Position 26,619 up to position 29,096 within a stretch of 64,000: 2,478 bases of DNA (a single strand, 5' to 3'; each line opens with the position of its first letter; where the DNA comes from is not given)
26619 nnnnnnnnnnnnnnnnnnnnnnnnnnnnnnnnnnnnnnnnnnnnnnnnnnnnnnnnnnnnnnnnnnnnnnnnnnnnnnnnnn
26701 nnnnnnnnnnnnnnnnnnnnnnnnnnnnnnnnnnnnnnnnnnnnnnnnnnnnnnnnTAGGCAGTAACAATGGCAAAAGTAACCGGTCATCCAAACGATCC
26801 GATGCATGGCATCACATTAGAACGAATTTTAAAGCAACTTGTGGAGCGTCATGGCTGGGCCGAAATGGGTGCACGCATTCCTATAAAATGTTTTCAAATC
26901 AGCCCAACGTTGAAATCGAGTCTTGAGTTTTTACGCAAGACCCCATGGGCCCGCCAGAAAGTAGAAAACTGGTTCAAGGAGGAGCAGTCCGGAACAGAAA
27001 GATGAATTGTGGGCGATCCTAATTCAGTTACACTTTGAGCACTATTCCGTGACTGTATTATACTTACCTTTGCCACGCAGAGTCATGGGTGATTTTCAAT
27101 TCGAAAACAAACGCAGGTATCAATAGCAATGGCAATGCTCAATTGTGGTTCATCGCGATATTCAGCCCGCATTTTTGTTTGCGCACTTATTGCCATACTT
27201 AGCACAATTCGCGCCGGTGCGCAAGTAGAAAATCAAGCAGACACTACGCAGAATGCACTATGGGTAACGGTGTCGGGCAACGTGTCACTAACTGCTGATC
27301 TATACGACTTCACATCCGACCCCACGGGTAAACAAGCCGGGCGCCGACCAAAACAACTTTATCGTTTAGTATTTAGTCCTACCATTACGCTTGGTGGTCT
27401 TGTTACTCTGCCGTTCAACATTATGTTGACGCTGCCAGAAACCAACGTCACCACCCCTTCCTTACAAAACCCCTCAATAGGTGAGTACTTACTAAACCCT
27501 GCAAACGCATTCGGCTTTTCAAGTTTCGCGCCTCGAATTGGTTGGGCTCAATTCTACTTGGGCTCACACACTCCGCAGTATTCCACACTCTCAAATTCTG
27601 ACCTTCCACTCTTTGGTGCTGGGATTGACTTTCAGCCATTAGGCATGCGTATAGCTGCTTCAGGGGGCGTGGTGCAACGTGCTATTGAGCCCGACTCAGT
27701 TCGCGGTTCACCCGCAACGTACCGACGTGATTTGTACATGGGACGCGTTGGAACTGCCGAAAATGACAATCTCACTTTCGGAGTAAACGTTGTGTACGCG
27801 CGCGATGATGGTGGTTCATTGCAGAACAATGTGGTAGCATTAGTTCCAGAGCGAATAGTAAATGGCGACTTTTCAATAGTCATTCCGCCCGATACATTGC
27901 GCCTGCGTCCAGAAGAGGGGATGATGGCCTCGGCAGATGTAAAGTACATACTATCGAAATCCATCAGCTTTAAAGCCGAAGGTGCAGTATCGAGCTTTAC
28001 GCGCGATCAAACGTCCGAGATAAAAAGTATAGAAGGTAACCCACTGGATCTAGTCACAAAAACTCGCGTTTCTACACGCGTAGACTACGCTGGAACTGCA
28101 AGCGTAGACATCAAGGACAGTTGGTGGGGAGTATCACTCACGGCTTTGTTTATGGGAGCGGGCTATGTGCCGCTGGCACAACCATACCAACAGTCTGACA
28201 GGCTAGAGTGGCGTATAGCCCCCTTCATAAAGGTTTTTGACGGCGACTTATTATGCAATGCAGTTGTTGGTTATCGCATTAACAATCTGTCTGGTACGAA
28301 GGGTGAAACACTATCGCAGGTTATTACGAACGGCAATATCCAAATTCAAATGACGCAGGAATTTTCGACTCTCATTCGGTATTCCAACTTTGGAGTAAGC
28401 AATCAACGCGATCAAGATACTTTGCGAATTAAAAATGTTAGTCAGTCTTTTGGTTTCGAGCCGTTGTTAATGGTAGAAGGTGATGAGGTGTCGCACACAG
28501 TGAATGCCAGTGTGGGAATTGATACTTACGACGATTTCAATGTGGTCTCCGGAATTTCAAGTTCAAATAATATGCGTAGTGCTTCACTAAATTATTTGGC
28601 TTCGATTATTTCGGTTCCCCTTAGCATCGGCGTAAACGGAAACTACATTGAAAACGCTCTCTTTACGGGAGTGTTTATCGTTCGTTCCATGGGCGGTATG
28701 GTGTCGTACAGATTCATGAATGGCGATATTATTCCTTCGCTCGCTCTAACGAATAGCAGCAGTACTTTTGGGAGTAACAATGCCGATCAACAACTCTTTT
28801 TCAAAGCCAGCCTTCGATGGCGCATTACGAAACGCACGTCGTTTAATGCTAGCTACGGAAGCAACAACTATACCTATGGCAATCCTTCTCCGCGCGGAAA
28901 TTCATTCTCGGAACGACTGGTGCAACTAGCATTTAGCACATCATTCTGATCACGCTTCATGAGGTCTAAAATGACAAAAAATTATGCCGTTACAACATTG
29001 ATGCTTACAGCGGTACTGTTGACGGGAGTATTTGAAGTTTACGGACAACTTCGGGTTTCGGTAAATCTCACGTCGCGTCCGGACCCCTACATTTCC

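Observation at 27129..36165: Three-gene secreted/outer-membrane cluster built around a 1676-aa giant protein with no recognisable family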

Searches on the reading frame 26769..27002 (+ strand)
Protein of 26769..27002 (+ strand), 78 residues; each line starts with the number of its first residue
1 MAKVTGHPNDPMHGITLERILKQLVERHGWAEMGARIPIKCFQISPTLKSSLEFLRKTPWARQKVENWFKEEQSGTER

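Call 105: search_protein_families(library=pfam, proteins=[window:26769-27002:+], max_evalue=0.001)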
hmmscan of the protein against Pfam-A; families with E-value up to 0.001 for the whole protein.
window:26769-27002:+ (78 aa): 2 families
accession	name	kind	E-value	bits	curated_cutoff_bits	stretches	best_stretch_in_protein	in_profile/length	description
PF09905.14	VF530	-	6.5e-30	103.6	27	1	8-69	1-62/63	DNA-binding protein VF530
PF23642.1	YnhH-like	-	5.5e-05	23.7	27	1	23-62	7-47/64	YnhH-like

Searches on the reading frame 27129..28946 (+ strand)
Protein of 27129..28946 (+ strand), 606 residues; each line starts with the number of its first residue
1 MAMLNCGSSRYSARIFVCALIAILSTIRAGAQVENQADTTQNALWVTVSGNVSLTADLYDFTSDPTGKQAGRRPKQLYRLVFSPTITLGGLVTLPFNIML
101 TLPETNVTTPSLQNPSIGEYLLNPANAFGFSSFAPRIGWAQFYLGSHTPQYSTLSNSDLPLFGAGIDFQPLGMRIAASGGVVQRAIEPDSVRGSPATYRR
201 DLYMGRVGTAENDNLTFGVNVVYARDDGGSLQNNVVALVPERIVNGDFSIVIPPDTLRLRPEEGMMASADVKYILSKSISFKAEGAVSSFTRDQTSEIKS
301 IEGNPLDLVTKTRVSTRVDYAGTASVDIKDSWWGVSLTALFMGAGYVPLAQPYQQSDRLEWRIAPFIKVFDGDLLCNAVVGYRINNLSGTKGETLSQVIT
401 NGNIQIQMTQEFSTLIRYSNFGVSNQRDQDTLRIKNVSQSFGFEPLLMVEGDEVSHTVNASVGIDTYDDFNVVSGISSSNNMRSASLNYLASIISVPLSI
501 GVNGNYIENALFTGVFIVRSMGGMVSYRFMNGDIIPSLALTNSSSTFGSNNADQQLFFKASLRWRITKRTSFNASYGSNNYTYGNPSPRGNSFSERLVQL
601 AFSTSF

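Call 7: search_protein_families(library=pfam, proteins=[window:27129-28946:+], max_evalue=1)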
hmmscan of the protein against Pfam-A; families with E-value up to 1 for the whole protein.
window:27129-28946:+ (606 aa): 0 families

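Call 8: search_protein_families(library=ncbifam, proteins=[window:27129-28946:+], max_evalue=1)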
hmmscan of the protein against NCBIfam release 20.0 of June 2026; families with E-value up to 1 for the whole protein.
window:27129-28946:+ (606 aa): 0 families
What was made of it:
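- On Two-partner secretion (T5bSS): No hit in B (calls 7, 8).
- On Autotransporter (T5aSS): No hit (calls 7, 8).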

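Call 13: search_solved_structures(query=window:27129-28946:+, max_evalue=1)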
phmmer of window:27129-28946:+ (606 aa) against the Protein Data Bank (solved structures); distinct sequences matched with E-value up to 1: 0.

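Call 23: find_homologous_proteins(query=window:27129-28946:+)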
Query window:27129-28946:+ (606 aa): 59 proteins with E <= 0.001 among 8000 candidates.
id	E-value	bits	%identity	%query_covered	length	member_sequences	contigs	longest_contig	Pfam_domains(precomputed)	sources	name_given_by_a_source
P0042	0.0e+0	1345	100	100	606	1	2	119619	-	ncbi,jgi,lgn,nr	ncbi:MAG: hypothetical protein HQ472_02130 [Ignavibacteria bacterium]|nr:hypothetical protein [Ignav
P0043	0.0e+0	1120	82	100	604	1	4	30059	-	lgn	-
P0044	0.0e+0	1011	72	100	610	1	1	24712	-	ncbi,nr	ncbi:MAG: hypothetical protein NTX15_00355 [Candidatus Kapabacteria bacterium]|nr:hypothetical prote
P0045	2.5e-288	976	70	100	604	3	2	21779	-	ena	-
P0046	3.7e-288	975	71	99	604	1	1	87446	-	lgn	-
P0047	7.7e-288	974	70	100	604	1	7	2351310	-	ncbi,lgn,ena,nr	ncbi:MAG: hypothetical protein IPF59_07935 [Ignavibacteria bacterium]|nr:hypothetical protein [Ignav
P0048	2.0e-287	973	70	100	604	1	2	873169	-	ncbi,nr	ncbi:MAG: hypothetical protein IPP80_04805 [Ignavibacteria bacterium]|nr:hypothetical protein [Ignav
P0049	8.7e-287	970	70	100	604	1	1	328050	-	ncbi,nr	ncbi:MAG: hypothetical protein IPI24_13645 [Ignavibacteria bacterium]|nr:hypothetical protein [Ignav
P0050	9.7e-286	967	71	97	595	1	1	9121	-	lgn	-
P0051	1.7e-280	950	70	96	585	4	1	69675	-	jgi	-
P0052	6.6e-279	944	69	97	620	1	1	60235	-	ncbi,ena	-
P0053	3.4e-270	916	68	95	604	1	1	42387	-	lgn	-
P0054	3.5e-270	916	67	96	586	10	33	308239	-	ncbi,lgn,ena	-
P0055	3.1e-248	843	61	97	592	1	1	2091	-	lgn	-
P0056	6.9e-201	687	70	71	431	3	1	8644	-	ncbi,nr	ncbi:MAG: hypothetical protein KA339_05090, partial [Candidatus Kapabacteria bacterium]|nr:hypotheti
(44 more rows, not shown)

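Call 29: search_solved_structures(query=A1, max_evalue=10)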
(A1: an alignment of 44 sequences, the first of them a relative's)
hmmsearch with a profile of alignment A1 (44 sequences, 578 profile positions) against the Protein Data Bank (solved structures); distinct sequences matched with E-value up to 10: 0.

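Call 30: search_protein_families(library=pfam, alignment_id=A1, max_evalue=1)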
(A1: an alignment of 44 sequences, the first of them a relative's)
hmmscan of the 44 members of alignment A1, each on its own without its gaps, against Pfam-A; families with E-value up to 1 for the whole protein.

A. member 1, P0042 (606 aa): 0 families

B. families by the number of members that match (of 44 scanned): 13 families
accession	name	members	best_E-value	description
PF13609.12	Porin_4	1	0.00026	Gram-negative porin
PF19089.6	DUF5777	1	0.0032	Membrane bound beta barrel domain (DUF5777)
PF00593.30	TonB_dep_Rec_b-barrel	1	0.011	TonB dependent receptor-like, beta-barrel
PF17589.7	DUF5487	1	0.013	Family of unknown function (DUF5487)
PF13505.12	OMP_b-brl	1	0.015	Outer membrane protein beta-barrel domain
PF10082.15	BBP2_2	1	0.023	Putative beta-barrel porin 2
PF20841.2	NtrZ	1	0.068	NtrZ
PF21205.3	Rep3_C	1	0.089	Initiator Rep protein, WH2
PF10677.15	DUF2490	1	0.12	Protein of unknown function (DUF2490)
PF14329.11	DUF4386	1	0.16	Domain of unknown function (DUF4386)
PF19261.4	DUF5904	1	0.16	Domain of unknown function (DUF5904)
PF13205.12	Big_5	1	0.32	Bacterial Ig-like domain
PF03895.21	YadA_anchor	1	0.42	YadA-like membrane anchor domain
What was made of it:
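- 27129..28949 (+): Gene A: a 606-aa outer-membrane beta-barrel. The signal peptide is about aa 1-31 and the barrel spans aa ~46-605, ending ...AFSTSF. The most conserved segment is aa ~95-200. Pfam, NCBIfam and PDB give no family (calls 7, 8, 13, 29, 30).
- On Two-partner secretion (T5bSS): No Pfam or NCBIfam hit in A or in 44 homologues (calls 7, 8, 30).
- On TonB-dependent / SusC-type transporters: No Plug or TonB_dep_Rec hit in A. One of 44 homologues hits at E 0.011, which is noise (calls 7, 30).
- On PorP/SprF-family anchor barrels: No such Pfam or NCBIfam hit in A (calls 7, 8, 30).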

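Call 33: predict_structure(alignment_id=A1)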
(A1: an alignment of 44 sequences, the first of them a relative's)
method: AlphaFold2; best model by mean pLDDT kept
length: 606 residues; sequences in the alignment: 44
mean_pLDDT: 81.0   pTM: 0.66
mean pLDDT of the five models: 81.0, 80.9, 79.9, 79.7, 76.5
residues with pLDDT >= 90: 244; 70-90: 216; 50-70: 109; < 50: 37
segments of 3 or more residues with pLDDT < 50: 1-8, 24-41, 189-194, 428-432
pLDDT, mean of each block of 10 residues (from residue 1): 40 61 46 39 74 92 78 84 84 80 62 62 60 78 85 78 89 89 66 63 90 82 87 63 54 62 92 91 94 86 80 88 95 95 87 84 95 92 84 78 92 92 56 69 95 93 88 73 95 91 95 90 94 93 91 95 93 96 78 93 94
secondary structure, 60 per line:
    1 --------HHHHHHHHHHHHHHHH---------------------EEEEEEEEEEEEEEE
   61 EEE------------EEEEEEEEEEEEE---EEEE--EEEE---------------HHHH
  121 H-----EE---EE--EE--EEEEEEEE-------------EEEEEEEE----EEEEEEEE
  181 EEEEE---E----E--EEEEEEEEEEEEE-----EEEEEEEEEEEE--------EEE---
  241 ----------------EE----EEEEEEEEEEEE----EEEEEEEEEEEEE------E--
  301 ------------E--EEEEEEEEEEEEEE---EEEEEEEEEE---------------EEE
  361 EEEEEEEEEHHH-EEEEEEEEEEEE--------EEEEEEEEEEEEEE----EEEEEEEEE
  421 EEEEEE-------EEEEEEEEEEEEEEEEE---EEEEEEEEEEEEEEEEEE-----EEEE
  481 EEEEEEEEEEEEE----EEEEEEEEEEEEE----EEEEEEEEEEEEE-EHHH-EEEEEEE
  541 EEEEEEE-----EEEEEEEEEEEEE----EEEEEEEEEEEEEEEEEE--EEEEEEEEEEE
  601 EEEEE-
elements in order: H9-24 E46-63 E76-88 E92-95 E98-101 H117-121 E140-147 E161-168 E173-185 E197-209 E215-226 E235-237 E263-274 E279-291 E316-329 E333-342 E358-369 E374-385 E394-407 E412-426 E434-450 E454-471 E477-493 E498-510 E515-527 E534-547 E553-565 E570-587 E590-605
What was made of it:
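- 27129..28949 (+): The AlphaFold model has pLDDT 81 and pTM 0.66 and is all-beta (call 33).
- On Two-partner secretion (T5bSS): The AlphaFold model starts its barrel at residue ~46, has about 24 strands and has no soluble domain (call 33).
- On TonB-dependent / SusC-type transporters: The model has no plug (call 33).
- On TamB/AsmA-like: Partner A is not Omp85-like (call 33).
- On PorP/SprF-family anchor barrels: A is 606 aa with about 24 strands (call 33).
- There are no POTRA or ShlB domains, no TPS domain, no usher plug, NTD or CTD, no PapD-like chaperone gene, no DUF490 or AsmA, no PorP/SprF signature, and no CTD in A, B or C (calls 7, 8, 30, 33).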
